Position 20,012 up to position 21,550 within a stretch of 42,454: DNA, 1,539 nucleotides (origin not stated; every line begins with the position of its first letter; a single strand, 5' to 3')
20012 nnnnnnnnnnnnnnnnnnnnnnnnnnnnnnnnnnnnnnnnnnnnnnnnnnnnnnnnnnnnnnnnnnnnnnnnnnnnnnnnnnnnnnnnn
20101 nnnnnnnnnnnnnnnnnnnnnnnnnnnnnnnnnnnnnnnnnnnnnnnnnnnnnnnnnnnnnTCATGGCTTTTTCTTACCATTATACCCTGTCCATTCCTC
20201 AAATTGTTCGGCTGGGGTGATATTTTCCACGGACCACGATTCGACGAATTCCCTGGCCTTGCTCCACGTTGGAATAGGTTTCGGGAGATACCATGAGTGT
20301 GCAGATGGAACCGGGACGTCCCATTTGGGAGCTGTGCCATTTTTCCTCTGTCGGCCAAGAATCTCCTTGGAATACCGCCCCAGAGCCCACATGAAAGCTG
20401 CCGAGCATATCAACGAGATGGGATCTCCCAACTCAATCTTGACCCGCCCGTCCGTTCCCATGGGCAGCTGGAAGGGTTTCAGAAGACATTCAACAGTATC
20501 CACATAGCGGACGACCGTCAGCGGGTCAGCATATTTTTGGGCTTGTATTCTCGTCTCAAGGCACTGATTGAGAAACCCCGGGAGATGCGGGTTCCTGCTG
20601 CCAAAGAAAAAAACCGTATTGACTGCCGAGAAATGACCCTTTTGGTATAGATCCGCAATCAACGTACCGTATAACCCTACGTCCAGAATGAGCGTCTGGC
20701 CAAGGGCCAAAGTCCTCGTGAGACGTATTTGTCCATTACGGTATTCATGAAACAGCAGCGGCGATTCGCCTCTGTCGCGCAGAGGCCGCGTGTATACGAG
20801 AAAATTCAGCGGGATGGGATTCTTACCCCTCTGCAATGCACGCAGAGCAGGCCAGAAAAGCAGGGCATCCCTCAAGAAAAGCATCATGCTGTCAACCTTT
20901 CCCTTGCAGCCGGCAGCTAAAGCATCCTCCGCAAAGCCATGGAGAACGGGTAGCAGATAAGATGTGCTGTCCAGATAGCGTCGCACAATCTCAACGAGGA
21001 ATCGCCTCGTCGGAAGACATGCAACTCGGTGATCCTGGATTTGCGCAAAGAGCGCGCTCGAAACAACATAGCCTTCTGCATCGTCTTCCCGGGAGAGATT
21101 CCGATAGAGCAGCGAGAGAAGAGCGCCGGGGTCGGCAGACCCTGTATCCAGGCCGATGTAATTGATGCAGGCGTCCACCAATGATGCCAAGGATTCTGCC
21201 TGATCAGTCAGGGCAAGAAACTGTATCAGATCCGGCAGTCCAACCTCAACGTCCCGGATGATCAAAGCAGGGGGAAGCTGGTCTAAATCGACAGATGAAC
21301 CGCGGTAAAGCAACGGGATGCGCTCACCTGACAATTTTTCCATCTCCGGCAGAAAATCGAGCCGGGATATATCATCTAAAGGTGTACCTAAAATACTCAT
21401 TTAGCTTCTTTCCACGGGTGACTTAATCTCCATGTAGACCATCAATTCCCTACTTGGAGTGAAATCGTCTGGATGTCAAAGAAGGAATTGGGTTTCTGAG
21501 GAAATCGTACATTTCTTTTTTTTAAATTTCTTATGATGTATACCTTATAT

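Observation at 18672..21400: Sigma-54-preceded three-gene unit: unknown 412-aa protein plus TrpA-like and TrpF-like TIM barrels, isolated from any trp operon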

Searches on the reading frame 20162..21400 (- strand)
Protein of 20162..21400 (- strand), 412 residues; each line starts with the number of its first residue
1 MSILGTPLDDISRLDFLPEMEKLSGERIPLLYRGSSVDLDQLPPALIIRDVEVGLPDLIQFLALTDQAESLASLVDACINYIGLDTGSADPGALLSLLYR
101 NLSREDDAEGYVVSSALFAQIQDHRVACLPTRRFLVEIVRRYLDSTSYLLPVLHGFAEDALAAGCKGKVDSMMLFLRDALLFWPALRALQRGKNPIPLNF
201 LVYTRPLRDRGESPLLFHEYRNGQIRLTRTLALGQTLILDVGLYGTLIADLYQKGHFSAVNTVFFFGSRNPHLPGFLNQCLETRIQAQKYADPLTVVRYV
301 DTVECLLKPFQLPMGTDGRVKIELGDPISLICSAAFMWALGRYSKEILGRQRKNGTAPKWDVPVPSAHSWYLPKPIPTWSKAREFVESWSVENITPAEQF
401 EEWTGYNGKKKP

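Call 3: search_protein_families(library=pfam, proteins=[window:20162-21400:-], max_evalue=0.01)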
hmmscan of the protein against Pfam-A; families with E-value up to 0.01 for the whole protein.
window:20162-21400:- (412 aa): 0 families

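Call 4: search_protein_families(library=ncbifam, proteins=[window:20162-21400:-], max_evalue=0.01)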
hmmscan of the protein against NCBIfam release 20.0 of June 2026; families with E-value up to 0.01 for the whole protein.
window:20162-21400:- (412 aa): 0 families

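Call 7: find_homologous_proteins(query=window:20162-21400:-)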
Query window:20162-21400:- (412 aa): 22 proteins with E <= 0.001 among 8000 candidates.
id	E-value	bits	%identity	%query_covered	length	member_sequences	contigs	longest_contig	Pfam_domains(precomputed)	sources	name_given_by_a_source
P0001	2.5e-279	944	100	100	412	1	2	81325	-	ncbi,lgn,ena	-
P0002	3.1e-215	733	79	99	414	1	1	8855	-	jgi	jgi:hypothetical protein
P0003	2.4e-213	727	78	100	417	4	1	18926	-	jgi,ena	-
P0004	1.6e-202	691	77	97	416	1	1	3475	-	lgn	-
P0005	2.8e-190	651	69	99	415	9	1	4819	-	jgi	-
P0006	6.4e-190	650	69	100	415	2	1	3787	-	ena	-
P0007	2.1e-97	345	46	95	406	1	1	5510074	-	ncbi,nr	ncbi:MAG: hypothetical protein JSW71_09600 [Gemmatimonadota bacterium]|nr:MAG: hypothetical protein 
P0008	4.2e-91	324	42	95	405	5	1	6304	-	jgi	-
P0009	9.4e-91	323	45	92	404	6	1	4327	-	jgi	jgi:hypothetical protein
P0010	9.9e-90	320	44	92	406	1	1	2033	-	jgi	jgi:hypothetical protein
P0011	1.7e-89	319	42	95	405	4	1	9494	-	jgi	jgi:hypothetical protein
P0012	1.3e-86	310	45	81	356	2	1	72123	-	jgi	jgi:hypothetical protein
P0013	2.5e-86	309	45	81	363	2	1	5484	-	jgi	jgi:hypothetical protein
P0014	2.2e-82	296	47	76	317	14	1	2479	-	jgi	jgi:hypothetical protein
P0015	1.9e-78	283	38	95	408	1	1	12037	-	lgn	-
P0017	1.2e-69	254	35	94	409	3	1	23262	-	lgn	-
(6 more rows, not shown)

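Call 9: find_encoding_contigs(protein=P0007, flank=10000, max_places=3)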
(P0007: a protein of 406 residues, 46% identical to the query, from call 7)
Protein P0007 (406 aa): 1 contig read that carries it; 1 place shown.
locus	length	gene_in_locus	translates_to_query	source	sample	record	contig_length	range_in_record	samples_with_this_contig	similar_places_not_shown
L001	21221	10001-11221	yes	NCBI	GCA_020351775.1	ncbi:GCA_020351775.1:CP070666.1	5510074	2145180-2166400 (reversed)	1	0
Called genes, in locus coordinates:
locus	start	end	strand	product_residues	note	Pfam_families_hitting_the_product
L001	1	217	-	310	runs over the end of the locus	PF01565:FAD_binding_4, PF02873:MurB_C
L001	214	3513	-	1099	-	PF25596:CPSase_L_D1, PF02222:ATP-grasp (faint), PF02655:ATP-grasp_3 (faint), PF02786:CPSase_L_D2, PF02787:CPSase_L_D3, PF25596:CPSase_L_D1, PF02786:CPSase_L_D2, PF02142:MGS, +2 more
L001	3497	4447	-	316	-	PF01073:3Beta_HSD, PF01370:Epimerase, PF02719:Polysacc_synt_2 (faint), PF04321:RmlD_sub_bind, PF07993:NAD_binding_4 (faint), PF16363:GDP_Man_Dehyd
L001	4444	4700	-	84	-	PF16363:GDP_Man_Dehyd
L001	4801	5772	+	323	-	PF02233:PNTB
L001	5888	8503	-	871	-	PF13620:CarboxypepD_reg, PF07715:Plug, PF00593:TonB_dep_Rec_b-barrel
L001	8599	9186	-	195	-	PF03803:Scramblase, PF04525:LOR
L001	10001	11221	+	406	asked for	-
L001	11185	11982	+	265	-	PF00290:Trp_syntA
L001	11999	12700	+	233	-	PF00697:PRAI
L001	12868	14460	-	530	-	PF13347:MFS_2, PF07690:MFS_1 (weak), PF13347:MFS_2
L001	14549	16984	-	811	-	PF06165:GH94_b-supersand, PF17167:Glyco_hydro_94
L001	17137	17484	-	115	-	-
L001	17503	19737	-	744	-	PF00933:Glyco_hydro_3, PF01915:Glyco_hydro_3_C, PF14310:Fn3-like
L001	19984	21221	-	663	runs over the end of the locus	PF00933:Glyco_hydro_3, PF01915:Glyco_hydro_3_C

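Call 10: find_encoding_contigs(protein=P0012, flank=10000, max_places=3)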
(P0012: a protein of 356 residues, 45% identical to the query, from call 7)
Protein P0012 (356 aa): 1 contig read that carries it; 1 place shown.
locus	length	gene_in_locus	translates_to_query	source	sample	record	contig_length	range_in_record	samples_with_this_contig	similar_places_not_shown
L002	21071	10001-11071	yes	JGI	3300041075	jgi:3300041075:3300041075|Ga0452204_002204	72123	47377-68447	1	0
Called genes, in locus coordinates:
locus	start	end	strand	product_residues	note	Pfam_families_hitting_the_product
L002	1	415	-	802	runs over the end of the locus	PF00488:MutS_V, PF01713:Smr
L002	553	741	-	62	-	PF01165:Ribosomal_S21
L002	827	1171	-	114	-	PF11969:DcpS_C, PF01230:HIT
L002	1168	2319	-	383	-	PF00226:DnaJ, PF01556:DnaJ_C, PF27659:CHP02642 (faint), PF00684:DnaJ_CXXCXGXG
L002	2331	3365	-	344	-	PF01628:HrcA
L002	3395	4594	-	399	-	PF04055:Radical_SAM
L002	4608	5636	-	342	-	PF02481:DNA_processg_A, PF17782:WHD_DprA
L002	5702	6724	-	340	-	PF01018:GTP1_OBG, PF02421:FeoB_N, PF01926:MMR_HSR1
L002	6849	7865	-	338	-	PF06089:Asparaginase_II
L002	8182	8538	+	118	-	-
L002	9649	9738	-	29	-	-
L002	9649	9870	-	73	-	-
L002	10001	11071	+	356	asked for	-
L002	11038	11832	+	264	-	PF00290:Trp_syntA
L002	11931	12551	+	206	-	PF00697:PRAI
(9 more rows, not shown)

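Call 11: find_encoding_contigs(protein=P0017, flank=10000, max_places=3)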
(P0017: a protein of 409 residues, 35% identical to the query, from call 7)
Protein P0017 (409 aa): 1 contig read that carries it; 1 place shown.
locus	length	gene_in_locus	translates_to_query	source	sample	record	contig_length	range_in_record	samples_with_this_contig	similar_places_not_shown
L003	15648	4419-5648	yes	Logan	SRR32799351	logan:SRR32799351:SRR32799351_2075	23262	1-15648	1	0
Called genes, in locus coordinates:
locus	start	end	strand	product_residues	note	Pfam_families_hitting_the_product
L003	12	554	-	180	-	PF00293:NUDIX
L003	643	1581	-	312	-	PF13489:Methyltransf_23, PF01209:Ubie_methyltran (weak), PF13847:Methyltransf_31, PF08241:Methyltransf_11, PF08242:Methyltransf_12, PF13649:Methyltransf_25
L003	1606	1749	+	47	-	-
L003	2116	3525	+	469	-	PF02397:Bac_transf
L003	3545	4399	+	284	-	PF13641:Glyco_tranf_2_3, PF00535:Glycos_transf_2, PF10111:Glyco_tranf_2_2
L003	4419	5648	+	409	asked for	-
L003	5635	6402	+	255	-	PF00290:Trp_syntA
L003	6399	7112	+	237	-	PF00697:PRAI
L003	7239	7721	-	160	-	-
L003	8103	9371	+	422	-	PF01943:Polysacc_synt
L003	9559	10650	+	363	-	PF14397:ATPgrasp_ST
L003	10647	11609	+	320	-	PF14305:ATPgrasp_TupA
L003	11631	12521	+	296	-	PF14305:ATPgrasp_TupA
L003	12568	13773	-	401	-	-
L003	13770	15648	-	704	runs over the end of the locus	PF02706:Wzz (weak)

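Call 12: find_encoding_contigs(protein=P0001, flank=2000, max_places=3)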
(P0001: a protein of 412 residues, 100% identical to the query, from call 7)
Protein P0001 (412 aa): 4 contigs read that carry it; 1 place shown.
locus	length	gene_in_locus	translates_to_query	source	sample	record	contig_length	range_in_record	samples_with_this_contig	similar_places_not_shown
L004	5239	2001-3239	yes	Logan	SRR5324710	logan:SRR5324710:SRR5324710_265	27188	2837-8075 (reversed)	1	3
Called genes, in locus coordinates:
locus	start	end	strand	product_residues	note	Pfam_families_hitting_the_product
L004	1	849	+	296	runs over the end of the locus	PF03916:NrfD, PF04976:DmsC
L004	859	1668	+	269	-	PF00132:Hexapep, PF14602:Hexapep_2 (weak)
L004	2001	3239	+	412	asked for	-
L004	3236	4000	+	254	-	PF00290:Trp_syntA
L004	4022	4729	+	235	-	PF00697:PRAI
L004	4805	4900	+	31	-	-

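Call 21: search_solved_structures(query=A1, max_evalue=10)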
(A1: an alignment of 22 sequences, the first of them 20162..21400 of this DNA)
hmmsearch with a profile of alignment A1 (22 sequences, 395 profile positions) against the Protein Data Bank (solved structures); distinct sequences matched with E-value up to 10: 1.
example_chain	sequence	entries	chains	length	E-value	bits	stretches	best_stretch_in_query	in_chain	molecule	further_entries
6c6l_N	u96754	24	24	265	1.3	11.1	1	40-96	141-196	V0 assembly protein 1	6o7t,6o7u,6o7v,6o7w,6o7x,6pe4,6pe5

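Call 22: predict_structure(alignment_id=A1)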
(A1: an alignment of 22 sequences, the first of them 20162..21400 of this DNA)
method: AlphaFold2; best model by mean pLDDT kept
length: 412 residues; sequences in the alignment: 22
mean_pLDDT: 81.5   pTM: 0.85
mean pLDDT of the five models: 81.5, 79.6, 78.5, 77.4, 76.8
residues with pLDDT >= 90: 177; 70-90: 157; 50-70: 39; < 50: 39
segments of 3 or more residues with pLDDT < 50: 1-26, 34-37, 43-45, 409-412
pLDDT, mean of each block of 10 residues (from residue 1): 32 34 46 50 63 93 93 97 89 86 75 75 82 95 95 94 92 94 94 85 91 90 78 86 90 87 91 88 65 82 92 90 92 97 93 71 84 83 85 82 68 33
secondary structure, 60 per line:
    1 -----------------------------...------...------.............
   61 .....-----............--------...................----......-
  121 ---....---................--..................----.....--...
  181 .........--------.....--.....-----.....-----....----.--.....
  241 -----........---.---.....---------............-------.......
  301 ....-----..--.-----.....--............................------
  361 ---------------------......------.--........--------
elements in order: E48-50 H51-65 H71-82 H91-109 H114-119 H124-127 H131-146 H149-166 E171-175 H178-189 E198-202 H205-209 E215-219 E225-228 E236-240 H246-253 E261-265 H276-286 H294-304 E320-324 H327-354 H382-387 H397-404

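Call 24: fold_search(model_id=the predicted structure, library=pdb)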
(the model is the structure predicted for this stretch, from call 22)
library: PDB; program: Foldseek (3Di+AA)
matches with E <= 10: 525; with E <= 0.001: 0
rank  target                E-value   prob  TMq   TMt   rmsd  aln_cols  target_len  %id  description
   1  3acb                  6.0e-03  1.00  0.22  0.48   4.6       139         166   14  Crystal structure of hypoxanthine-guanine phosphoribosyltransferase from Thermus thermophilus HB8 (released 2010-02-09)
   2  3h83_B                6.9e-03  1.00  0.20  0.38   5.8       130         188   15  2.06 Angstrom resolution structure of a hypoxanthine-guanine phosphoribosyltransferase (hpt-1) from Bacillus anthracis (released 2009-05-12)
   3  1yfz_B                1.4e-02  0.99  0.19  0.38   6.8       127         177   12  Novel IMP Binding in Feedback Inhibition of Hypoxanthine-Guanine Phosphoribosyltransferase from Thermoanaerobacter ten (released 2005-05-10)
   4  3h83_A                1.5e-02  0.99  0.20  0.37   5.4       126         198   13  2.06 Angstrom resolution structure of a hypoxanthine-guanine phosphoribosyltransferase (hpt-1) from Bacillus anthracis (released 2009-05-12)
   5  5knp_D                1.5e-02  0.82  0.16  0.28   9.9       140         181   14  Crystal structure of Mycobacterium tuberculosis hypoxanthine guanine phosphoribosyltransferase in complex with [3S,4R] (released 2017-09-20)
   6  3hvu_A                1.6e-02  0.99  0.19  0.37   6.1       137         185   18  1.95 Angstrom Crystal Structure of Complex of Hypoxanthine-Guanine Phosphoribosyltransferase from Bacillus anthracis w (released 2009-06-23)
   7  1r3u_A                1.9e-02  0.98  0.19  0.37   5.9       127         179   14  Crystal Structure of Hypoxanthine-Guanine Phosphoribosyltransferase from Thermoanaerobacter tengcongensis (released 2004-10-19)
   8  3kb8_B                2.0e-02  0.98  0.20  0.37   5.2       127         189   16  2.09 Angstrom resolution structure of a hypoxanthine-guanine phosphoribosyltransferase (hpt-1) from Bacillus anthracis (released 2009-10-27)
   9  1r3u_B                2.1e-02  0.99  0.19  0.40   8.1       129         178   13  Crystal Structure of Hypoxanthine-Guanine Phosphoribosyltransferase from Thermoanaerobacter tengcongensis (released 2004-10-19)
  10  2geb                  2.4e-02  0.99  0.20  0.39   5.4       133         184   14  Crystal structure of the Thermoanaerobacter tengcongensis hypoxanthine-guanine phosphoribosyltransferase L160I mutant: i (released 2007-04-03)
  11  5bqo_B                2.4e-02  0.87  0.18  0.35  10.3       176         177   10  Hypoxanthine-guanine-xanthine phosphoribosyltransferase (HGXPRT) from Sulfolobus solfataricus with sulfate bound in th (released 2015-06-10)
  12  3h83_C                2.5e-02  0.98  0.20  0.39   5.2       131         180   13  2.06 Angstrom resolution structure of a hypoxanthine-guanine phosphoribosyltransferase (hpt-1) from Bacillus anthracis (released 2009-05-12)
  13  6d9q_A                2.6e-02  0.98  0.20  0.39   5.2       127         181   15  The sulfate-bound crystal structure of HPRT (hypoxanthine phosphoribosyltransferase) (released 2019-05-01)
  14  3acd                  2.8e-02  0.99  0.21  0.47   4.6       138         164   14  Crystal structure of hypoxanthine-guanine phosphoribosyltransferase with IMP from Thermus thermophilus HB8 (released 2010-02-09)
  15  3mjd_B                2.9e-02  0.99  0.18  0.32   5.6       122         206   16  1.9 Angstrom Crystal Structure of Orotate Phosphoribosyltransferase (pyrE) Francisella tularensis. (released 2010-04-21)
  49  8a0m_D                6.7e-02  0.84  0.29  0.13  14.9       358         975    8  Capsular polysaccharide synthesis multienzyme in complex with capsular polymer fragment (released 2023-04-26)
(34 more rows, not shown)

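Call 28: search_protein_families(library=pfam, alignment_id=A1, max_evalue=10)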
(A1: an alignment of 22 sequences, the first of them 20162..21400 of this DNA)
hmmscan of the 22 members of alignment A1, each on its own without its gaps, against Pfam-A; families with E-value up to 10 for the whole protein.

A. member 1, window:20162-21400:- (412 aa): 0 families

B. families by the number of members that match (of 22 scanned): 2 families
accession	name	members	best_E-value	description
PF17852.6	Dynein_AAA_lid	1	0.16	Dynein heavy chain AAA lid domain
PF18142.6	SLATT_fungal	1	0.16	SMODS and SLOG-associating 2TM effector domain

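Call 29: search_protein_families(library=padloc, proteins=[window:20162-21400:-], max_evalue=1)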
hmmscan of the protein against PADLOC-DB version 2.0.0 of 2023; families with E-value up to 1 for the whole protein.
window:20162-21400:- (412 aa): 0 families

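Call 32: search_protein_representatives(alignment_id=A1)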
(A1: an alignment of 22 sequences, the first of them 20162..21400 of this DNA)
Query: 22 sequences, 395 profile positions. Proteins with E-value up to 0.001 (for the whole library): 119; up to 1e-10: 68; up to 1e-30: 34. The best 119 are listed.
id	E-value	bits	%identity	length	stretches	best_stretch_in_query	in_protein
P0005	4.9e-171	585.4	-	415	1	2-392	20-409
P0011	7.1e-167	571.7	-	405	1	2-394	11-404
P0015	5.0e-142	489.9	-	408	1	2-390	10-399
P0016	1.9e-131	455.1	-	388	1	12-391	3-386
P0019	5.6e-123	427.2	-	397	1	2-391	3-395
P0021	1.6e-113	396.1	-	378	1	10-389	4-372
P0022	6.5e-104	364.4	-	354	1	37-386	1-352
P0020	9.0e-102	357.3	-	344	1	31-381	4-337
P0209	1.8e-101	356.3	-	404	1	6-379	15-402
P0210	1.8e-83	297.1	-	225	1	171-392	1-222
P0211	3.4e-81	289.6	-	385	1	36-388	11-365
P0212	2.9e-79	283.2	-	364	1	34-385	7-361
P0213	3.0e-76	273.3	-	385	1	39-384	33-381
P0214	7.3e-71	255.6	-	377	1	39-382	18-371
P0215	4.3e-70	253.0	-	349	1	37-385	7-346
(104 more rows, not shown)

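Call 34: find_related_loci(query=A1, collection=genome_contigs, flank=8000)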
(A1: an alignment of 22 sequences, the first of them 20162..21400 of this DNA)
Query A1 (412 aa) in genome_contigs; peptide patterns used: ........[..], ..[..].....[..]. (x = any residue, [..] = any of these).
19 stretches matched a pattern; 4 encode a relative of the query (tblastn E <= 1e-3); 4 distinct loci.
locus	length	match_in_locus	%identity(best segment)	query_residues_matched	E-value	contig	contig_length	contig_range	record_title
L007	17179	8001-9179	46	14-403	1e-100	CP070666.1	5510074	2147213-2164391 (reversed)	MAG: Gemmatimonadota bacterium isolate bin75 chromosome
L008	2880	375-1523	44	23-403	6e-99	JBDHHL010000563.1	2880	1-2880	MAG: Gemmatimonadota bacterium isolate M8-62_Bin_193 M8-62_Bin_193_scaffold_266264, whole genome shotgun sequence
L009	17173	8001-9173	44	17-403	3e-94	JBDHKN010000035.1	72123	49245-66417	MAG: Gemmatimonadota bacterium isolate BHB10-38_Bin_27 BHB10-38_Bin_27_scaffold_2203, whole genome shotgun sequence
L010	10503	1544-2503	39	73-400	6e-58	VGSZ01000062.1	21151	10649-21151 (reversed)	MAG: Deltaproteobacteria bacterium isolate K_DeepCast_35m_m1_088 K_DeepCast_35m_m1_088_Ga0194129_10003686, whole genome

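Call 35: list_cluster_members(proteins=[P0001, P0023, P0089])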
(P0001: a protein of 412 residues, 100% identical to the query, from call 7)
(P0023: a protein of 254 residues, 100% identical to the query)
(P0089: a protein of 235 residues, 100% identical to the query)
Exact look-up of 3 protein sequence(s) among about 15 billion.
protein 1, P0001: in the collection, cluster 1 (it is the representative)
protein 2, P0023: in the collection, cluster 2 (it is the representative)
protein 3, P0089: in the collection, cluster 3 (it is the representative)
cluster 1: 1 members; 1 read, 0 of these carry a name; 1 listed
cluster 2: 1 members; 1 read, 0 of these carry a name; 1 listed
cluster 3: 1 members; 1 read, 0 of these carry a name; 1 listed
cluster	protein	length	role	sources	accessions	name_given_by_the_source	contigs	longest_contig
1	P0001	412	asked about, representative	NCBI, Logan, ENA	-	-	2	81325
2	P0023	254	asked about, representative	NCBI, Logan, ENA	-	-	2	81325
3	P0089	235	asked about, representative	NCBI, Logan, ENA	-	-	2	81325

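Call 42: find_encoding_contigs(protein=P0003, flank=10000, max_places=2)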
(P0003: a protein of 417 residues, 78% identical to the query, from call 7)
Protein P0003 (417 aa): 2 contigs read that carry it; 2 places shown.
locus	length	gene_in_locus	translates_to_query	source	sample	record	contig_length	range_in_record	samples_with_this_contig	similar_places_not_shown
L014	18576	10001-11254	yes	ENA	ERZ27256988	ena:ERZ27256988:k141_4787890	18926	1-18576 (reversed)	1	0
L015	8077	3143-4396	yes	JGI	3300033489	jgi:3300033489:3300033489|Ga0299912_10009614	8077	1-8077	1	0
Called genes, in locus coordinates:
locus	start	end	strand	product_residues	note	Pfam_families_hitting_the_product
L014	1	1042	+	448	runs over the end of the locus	PF00005:ABC_tran, PF13304:AAA_21 (faint)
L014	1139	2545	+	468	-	PF09587:PGA_cap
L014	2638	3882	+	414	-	-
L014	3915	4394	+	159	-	PF00856:SET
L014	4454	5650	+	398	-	-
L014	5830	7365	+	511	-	PF07992:Pyr_redox_2 (faint), PF12831:FAD_oxidored (faint), PF05199:GMC_oxred_C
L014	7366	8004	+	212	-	PF12797:Fer4_2 (weak), PF13237:Fer4_10 (faint), PF12838:Fer4_7 (faint), PF13183:Fer4_8 (faint), PF13187:Fer4_9 (faint), PF13247:Fer4_11, PF00037:Fer4 (weak), PF12837:Fer4_6 (weak), +1 more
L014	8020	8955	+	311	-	PF04976:DmsC (weak)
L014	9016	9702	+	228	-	PF00132:Hexapep (weak)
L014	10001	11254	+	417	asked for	-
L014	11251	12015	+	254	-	PF00290:Trp_syntA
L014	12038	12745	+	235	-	PF00697:PRAI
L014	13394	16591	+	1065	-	PF07953:Toxin_R_bind_N (weak), PF13385:Laminin_G_3, PF00657:Lipase_GDSL, PF13472:Lipase_GDSL_2, PF05345:He_PIG, PF13385:Laminin_G_3, PF05345:He_PIG, PF02412:TSP_3, +2 more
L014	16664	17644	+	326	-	PF00535:Glycos_transf_2, PF10111:Glyco_tranf_2_2 (weak), PF13641:Glyco_tranf_2_3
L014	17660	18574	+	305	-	?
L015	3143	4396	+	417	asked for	-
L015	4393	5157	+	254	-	PF00290:Trp_syntA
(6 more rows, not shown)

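Call 43: find_encoding_contigs(protein=P0002, flank=10000, max_places=2)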
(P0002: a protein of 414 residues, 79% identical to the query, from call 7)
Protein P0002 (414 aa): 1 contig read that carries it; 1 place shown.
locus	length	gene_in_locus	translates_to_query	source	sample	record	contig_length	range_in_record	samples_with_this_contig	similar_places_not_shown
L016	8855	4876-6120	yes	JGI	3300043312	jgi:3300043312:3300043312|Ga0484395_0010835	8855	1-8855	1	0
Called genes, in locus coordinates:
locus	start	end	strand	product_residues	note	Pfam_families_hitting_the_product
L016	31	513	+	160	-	PF00300:His_Phos_1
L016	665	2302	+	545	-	PF05199:GMC_oxred_C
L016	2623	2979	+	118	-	-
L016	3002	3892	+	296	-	-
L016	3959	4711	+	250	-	PF00132:Hexapep, PF14602:Hexapep_2 (weak)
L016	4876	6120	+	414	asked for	-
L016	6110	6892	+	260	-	PF00290:Trp_syntA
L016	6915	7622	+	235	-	PF00697:PRAI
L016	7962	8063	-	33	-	-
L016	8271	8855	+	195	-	?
